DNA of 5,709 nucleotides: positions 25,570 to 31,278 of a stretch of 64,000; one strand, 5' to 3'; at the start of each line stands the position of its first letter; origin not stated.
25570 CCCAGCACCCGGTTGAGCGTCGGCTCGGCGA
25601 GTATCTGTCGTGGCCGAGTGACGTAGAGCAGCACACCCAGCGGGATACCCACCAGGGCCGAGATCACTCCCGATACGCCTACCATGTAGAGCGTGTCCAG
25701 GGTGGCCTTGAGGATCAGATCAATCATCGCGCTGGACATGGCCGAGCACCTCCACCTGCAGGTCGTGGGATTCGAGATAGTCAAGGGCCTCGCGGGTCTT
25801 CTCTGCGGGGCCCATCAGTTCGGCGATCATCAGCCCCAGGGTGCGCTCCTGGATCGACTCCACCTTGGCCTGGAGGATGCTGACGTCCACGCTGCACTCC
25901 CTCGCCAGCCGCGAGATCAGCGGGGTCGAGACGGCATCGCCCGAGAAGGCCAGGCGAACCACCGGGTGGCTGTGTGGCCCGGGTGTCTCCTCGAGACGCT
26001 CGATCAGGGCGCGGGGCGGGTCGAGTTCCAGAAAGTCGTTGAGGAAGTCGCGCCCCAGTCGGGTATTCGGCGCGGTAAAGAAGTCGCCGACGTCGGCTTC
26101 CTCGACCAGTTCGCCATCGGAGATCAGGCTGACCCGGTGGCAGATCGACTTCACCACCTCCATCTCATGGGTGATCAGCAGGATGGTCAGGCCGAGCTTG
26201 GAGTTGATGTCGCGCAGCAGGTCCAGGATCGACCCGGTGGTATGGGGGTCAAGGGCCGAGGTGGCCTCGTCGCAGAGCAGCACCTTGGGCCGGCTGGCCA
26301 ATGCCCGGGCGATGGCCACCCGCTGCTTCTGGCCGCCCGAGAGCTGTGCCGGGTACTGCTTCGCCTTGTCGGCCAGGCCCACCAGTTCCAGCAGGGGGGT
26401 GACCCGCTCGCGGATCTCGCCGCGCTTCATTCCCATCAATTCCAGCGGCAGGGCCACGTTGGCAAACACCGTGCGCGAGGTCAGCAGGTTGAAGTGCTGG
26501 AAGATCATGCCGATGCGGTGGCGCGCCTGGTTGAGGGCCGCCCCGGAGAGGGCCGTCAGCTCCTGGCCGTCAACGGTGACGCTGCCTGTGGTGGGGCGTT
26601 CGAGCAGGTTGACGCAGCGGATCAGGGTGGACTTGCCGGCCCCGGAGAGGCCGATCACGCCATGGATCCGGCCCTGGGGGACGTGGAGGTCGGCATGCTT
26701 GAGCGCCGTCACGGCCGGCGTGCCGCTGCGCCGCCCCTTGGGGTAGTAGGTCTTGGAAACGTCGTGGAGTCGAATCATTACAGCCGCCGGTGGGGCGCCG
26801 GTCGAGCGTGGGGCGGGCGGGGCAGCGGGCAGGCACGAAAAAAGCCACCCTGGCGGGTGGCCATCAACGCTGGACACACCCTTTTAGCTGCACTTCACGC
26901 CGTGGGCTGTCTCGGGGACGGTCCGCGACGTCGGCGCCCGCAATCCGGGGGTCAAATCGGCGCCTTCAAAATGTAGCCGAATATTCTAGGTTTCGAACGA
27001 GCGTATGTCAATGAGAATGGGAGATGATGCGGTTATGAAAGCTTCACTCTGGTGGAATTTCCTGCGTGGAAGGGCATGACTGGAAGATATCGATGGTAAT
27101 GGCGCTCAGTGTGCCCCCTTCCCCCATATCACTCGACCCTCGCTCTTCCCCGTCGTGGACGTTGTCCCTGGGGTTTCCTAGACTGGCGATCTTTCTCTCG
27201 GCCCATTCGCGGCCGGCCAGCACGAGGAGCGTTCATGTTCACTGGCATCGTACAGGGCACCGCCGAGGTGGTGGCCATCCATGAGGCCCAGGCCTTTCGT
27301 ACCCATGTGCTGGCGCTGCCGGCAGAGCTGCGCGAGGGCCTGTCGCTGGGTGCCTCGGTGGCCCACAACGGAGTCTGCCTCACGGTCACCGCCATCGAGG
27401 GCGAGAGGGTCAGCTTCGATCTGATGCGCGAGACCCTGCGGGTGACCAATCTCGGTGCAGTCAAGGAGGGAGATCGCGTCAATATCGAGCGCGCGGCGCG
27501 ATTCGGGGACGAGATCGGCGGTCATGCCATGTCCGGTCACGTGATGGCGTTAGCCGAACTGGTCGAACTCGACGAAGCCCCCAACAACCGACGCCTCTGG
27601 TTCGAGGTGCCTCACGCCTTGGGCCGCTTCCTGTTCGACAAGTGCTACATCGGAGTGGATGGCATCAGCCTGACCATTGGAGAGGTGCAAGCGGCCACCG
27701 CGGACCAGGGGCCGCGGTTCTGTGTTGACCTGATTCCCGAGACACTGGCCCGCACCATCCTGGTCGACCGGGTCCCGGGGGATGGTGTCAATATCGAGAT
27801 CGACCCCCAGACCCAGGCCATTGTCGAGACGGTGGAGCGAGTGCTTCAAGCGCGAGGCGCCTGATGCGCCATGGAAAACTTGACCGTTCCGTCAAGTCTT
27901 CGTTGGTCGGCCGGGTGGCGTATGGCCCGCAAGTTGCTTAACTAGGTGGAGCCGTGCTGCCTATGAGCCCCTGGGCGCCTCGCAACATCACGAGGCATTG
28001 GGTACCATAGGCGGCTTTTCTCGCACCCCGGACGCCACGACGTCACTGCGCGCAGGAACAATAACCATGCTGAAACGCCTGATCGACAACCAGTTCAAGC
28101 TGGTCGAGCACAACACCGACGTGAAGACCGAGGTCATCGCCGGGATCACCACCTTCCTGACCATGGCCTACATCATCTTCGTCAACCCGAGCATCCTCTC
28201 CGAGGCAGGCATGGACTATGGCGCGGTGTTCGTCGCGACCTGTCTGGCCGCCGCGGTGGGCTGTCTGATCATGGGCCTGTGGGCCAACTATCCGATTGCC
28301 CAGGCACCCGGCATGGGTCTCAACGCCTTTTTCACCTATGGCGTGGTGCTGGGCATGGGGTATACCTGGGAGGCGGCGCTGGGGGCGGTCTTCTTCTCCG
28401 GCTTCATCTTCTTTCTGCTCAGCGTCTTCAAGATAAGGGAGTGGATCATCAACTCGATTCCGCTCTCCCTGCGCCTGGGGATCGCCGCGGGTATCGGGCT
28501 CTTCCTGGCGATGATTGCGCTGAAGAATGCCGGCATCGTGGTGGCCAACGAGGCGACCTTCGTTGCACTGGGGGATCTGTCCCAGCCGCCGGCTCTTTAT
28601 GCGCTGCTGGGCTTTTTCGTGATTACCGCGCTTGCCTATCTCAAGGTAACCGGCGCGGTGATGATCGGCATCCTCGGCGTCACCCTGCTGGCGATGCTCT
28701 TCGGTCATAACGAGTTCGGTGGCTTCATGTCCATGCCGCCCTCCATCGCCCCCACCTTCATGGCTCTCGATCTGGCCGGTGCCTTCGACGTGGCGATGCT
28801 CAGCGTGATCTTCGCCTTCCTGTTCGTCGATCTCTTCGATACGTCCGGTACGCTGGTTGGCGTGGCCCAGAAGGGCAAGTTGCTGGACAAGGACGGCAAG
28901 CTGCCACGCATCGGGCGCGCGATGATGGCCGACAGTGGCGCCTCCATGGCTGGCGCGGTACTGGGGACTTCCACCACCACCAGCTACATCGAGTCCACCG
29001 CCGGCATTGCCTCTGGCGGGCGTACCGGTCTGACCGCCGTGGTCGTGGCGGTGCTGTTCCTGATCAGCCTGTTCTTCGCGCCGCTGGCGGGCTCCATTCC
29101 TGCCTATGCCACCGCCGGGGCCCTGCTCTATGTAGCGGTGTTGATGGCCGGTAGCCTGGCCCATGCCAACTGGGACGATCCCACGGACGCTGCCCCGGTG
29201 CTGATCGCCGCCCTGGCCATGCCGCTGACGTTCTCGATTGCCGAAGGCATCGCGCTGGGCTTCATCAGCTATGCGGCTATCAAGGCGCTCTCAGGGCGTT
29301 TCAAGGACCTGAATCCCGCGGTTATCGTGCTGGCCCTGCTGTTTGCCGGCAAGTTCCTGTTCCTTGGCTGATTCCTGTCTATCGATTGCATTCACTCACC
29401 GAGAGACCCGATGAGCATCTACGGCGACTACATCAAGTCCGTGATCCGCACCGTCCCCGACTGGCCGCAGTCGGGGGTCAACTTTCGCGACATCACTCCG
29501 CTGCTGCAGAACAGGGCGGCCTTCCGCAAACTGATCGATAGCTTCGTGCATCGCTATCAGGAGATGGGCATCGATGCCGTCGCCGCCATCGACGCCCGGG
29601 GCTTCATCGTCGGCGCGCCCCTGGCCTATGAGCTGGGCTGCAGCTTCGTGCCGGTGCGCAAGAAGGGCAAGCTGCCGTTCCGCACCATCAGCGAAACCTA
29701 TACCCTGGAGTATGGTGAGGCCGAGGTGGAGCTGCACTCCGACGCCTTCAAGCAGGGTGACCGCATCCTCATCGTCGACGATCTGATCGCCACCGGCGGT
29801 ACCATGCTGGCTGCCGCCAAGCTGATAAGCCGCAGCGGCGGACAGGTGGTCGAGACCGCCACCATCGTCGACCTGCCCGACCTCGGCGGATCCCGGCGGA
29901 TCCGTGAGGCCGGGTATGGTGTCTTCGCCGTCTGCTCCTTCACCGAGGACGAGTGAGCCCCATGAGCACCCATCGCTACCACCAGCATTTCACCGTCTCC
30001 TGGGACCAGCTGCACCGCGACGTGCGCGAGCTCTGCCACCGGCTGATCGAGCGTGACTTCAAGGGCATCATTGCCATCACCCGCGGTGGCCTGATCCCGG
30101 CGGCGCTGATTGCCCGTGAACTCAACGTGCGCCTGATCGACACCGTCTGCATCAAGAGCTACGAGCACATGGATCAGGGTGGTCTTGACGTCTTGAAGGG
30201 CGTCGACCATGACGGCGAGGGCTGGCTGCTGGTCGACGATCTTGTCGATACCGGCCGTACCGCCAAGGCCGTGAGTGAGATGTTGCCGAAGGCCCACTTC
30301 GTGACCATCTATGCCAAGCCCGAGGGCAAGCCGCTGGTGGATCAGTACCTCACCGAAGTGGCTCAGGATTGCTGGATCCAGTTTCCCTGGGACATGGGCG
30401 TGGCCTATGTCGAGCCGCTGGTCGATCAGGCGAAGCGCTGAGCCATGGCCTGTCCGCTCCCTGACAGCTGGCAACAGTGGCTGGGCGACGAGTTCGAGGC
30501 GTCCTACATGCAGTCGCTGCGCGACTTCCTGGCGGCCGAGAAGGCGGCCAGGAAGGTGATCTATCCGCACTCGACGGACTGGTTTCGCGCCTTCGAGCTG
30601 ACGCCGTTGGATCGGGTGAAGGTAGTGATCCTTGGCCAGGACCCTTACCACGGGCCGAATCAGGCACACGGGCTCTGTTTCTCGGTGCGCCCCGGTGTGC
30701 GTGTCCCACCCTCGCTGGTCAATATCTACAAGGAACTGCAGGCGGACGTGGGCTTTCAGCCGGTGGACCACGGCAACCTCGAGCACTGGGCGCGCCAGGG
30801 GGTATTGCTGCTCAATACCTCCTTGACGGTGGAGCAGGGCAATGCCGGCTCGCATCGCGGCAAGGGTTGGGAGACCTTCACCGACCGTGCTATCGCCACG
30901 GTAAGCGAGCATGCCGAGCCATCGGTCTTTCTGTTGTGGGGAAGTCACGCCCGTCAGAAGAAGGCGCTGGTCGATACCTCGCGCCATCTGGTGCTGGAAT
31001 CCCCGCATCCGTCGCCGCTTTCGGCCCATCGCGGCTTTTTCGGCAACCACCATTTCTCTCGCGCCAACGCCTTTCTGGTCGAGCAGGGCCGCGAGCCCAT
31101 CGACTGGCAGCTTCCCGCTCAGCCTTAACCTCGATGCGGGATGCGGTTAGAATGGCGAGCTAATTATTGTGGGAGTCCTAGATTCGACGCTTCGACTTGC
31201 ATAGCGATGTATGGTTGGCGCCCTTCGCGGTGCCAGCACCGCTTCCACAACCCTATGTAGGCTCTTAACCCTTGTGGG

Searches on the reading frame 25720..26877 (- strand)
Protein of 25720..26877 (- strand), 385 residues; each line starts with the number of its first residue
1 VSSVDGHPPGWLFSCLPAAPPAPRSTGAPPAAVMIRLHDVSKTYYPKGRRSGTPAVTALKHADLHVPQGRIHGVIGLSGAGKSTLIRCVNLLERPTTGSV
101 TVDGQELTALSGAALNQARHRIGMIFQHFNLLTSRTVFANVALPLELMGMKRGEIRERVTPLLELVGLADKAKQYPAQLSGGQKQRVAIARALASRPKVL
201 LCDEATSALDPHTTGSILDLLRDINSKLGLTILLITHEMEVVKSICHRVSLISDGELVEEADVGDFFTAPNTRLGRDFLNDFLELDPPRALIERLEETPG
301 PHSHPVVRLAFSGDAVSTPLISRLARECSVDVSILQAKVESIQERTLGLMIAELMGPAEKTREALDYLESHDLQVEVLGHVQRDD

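Call 52: search_protein_families(library=pfam, proteins=[window:25720-26877:-], max_evalue=0.00001)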
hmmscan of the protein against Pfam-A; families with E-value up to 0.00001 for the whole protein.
window:25720-26877:- (385 aa): 3 families
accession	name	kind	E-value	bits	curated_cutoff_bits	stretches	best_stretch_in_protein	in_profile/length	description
PF00005.33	ABC_tran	-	7.1e-35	121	25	1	59-207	1-137/137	ABC transporter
PF09383.16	NIL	-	2.9e-24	85.2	24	1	306-377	2-73/73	NIL domain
PF13304.12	AAA_21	-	2.5e-08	34.8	27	0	170-242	229-303/304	AAA domain, putative AbiEii toxin, Type IV TA system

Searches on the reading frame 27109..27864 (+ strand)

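Call 54: search_protein_families(library=pfam, proteins=[window:27109-27864:+], max_evalue=0.000001)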
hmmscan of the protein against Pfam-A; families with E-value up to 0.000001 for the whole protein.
window:27109-27864:+ (251 aa): 1 family
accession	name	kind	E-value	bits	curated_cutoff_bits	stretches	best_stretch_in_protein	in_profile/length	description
PF00677.23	Lum_binding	-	1e-42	144.5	27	2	45-129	1-86/86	Lumazine binding domain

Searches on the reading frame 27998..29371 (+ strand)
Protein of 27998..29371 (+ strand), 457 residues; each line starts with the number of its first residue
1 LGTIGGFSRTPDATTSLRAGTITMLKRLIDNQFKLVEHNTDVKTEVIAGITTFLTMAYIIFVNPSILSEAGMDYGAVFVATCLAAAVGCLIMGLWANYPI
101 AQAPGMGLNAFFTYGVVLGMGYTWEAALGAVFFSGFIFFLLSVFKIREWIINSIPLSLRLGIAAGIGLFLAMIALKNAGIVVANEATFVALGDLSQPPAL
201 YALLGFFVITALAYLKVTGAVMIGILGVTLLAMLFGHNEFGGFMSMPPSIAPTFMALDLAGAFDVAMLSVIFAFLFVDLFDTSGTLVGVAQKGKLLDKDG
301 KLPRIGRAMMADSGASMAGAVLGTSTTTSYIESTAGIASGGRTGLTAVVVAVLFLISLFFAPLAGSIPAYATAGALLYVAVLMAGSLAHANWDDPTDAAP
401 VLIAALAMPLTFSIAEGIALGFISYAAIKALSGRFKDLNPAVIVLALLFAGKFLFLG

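Call 54: search_protein_families(library=pfam, proteins=[window:27998-29371:+], max_evalue=0.000001)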
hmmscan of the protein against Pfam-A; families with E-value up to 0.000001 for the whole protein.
window:27998-29371:+ (457 aa): 1 family
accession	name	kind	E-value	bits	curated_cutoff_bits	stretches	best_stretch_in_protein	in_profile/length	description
PF00860.26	Xan_ur_permease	-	1e-54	186.2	27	1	45-418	3-387/389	Permease family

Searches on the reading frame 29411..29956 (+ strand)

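Call 54: search_protein_families(library=pfam, proteins=[window:29411-29956:+], max_evalue=0.000001)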
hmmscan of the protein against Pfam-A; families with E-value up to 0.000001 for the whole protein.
window:29411-29956:+ (181 aa): 1 family
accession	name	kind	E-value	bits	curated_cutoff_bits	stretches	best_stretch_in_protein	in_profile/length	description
PF00156.33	Pribosyltran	-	1.5e-16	60.6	26.3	1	31-156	5-127/158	Phosphoribosyl transferase domain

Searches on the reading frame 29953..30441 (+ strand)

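Call 54: search_protein_families(library=pfam, proteins=[window:29953-30441:+], max_evalue=0.000001)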
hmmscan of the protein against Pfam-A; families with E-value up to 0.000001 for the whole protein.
window:29953-30441:+ (162 aa): 1 family
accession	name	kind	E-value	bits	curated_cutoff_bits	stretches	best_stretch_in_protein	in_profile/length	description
PF00156.33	Pribosyltran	-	7.9e-15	55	26.3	1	16-152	1-157/158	Phosphoribosyl transferase domain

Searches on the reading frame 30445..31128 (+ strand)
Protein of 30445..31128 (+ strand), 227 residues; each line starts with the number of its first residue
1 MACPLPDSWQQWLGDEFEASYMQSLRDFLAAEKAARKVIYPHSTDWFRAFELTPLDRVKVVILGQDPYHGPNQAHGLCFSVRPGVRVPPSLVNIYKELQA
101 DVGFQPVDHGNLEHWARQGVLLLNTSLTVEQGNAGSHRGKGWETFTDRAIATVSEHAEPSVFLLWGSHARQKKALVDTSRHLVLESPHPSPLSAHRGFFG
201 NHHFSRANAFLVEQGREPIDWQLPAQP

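Call 54: search_protein_families(library=pfam, proteins=[window:30445-31128:+], max_evalue=0.000001)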
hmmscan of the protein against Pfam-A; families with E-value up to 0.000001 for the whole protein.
window:30445-31128:+ (227 aa): 1 family
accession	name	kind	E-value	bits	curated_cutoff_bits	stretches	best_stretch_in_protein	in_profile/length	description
PF03167.25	UDG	-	3.5e-16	60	24.3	1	54-211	5-140/141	Uracil DNA glycosylase superfamily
